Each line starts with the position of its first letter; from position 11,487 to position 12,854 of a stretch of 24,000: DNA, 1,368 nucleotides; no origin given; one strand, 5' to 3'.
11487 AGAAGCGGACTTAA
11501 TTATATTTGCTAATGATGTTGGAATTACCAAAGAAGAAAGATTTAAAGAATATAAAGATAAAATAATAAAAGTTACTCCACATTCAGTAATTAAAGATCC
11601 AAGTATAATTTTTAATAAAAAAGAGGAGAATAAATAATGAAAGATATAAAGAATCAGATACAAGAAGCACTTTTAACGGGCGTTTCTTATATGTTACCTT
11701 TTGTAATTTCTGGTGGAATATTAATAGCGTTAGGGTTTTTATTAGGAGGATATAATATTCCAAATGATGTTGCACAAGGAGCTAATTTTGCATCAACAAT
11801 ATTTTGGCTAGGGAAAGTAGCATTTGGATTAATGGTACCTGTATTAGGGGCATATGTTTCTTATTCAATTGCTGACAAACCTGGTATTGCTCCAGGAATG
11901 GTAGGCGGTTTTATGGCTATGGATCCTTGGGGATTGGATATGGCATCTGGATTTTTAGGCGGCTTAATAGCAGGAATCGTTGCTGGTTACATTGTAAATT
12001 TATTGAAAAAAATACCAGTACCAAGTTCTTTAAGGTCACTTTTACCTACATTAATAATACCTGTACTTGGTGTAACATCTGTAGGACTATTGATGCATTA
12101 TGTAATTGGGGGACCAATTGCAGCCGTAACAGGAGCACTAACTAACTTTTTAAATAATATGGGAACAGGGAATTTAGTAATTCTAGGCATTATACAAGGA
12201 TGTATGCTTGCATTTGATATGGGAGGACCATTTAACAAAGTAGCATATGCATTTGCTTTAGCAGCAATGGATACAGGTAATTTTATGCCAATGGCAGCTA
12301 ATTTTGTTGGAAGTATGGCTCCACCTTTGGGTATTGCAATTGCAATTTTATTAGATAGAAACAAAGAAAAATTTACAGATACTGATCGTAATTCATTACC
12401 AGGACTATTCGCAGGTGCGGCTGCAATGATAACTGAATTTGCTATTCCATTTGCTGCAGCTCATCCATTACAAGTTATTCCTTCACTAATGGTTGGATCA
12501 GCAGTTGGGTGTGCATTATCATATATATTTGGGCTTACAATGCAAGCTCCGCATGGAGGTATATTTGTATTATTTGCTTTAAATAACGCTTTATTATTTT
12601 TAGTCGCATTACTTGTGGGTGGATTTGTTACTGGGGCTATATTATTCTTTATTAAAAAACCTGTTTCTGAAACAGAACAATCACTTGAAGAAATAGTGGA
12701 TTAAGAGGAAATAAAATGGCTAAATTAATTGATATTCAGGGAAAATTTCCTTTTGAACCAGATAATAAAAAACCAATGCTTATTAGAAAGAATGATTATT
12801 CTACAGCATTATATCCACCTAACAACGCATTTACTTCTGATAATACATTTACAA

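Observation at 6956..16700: PRD-regulated fructose-family PTS operon with a non-canonical enzyme set: candidate undescribed rare-sugar pathway in which DhaK/DhaL is the only kinase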

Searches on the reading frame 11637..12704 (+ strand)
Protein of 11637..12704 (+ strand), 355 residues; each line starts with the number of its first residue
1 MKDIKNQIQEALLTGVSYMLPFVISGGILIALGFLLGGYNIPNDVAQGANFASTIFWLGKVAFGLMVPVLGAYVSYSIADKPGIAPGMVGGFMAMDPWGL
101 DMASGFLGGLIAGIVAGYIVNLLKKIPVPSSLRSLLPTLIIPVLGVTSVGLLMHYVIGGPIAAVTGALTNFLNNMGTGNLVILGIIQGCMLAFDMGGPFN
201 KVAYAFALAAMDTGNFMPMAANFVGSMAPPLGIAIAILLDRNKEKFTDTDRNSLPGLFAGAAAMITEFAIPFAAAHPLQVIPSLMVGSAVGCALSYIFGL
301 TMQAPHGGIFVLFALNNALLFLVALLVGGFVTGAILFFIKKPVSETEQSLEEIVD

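Call 3: search_protein_families(library=pfam, proteins=[window:11637-12704:+])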
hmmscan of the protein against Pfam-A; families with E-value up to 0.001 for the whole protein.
window:11637-12704:+ (355 aa): 1 family
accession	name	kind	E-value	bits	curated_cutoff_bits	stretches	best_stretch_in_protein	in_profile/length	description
PF02378.23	PTS_EIIC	-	2.4e-17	63.4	30.7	1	15-287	3-319/319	Phosphotransferase system, EIIC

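Call 4: search_protein_families(library=ncbifam, proteins=[window:11637-12704:+])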
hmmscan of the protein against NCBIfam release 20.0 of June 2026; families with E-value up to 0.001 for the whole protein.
window:11637-12704:+ (355 aa): 5 families
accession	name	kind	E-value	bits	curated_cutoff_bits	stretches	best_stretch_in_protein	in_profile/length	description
TIGR01427.1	PTS_IIC_fructo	subfamily_domain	2.5e-97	326.4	157.55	1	3-340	10-346/346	fructose-specific PTS transporter subunit EIIC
NF007787.0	PRK10478.1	equivalog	5.2e-88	295.4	426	1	4-352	7-347/359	PTS fructose transporter subunit EIIC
NF007984.0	PRK10712.1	equivalog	1e-83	281.8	793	1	10-345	228-557/563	PTS fructose transporter subunit IIBC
NF007293.0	PRK09765.1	equivalog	3.7e-65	220.7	763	1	2-349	281-632/639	PTS 2-O-a-mannosyl-D-glycerate transporter subunit IIABC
NF008493.0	PRK11404.1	equivalog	4.7e-49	167.3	806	1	7-330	127-454/483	PTS fructose-like transporter subunit IIBC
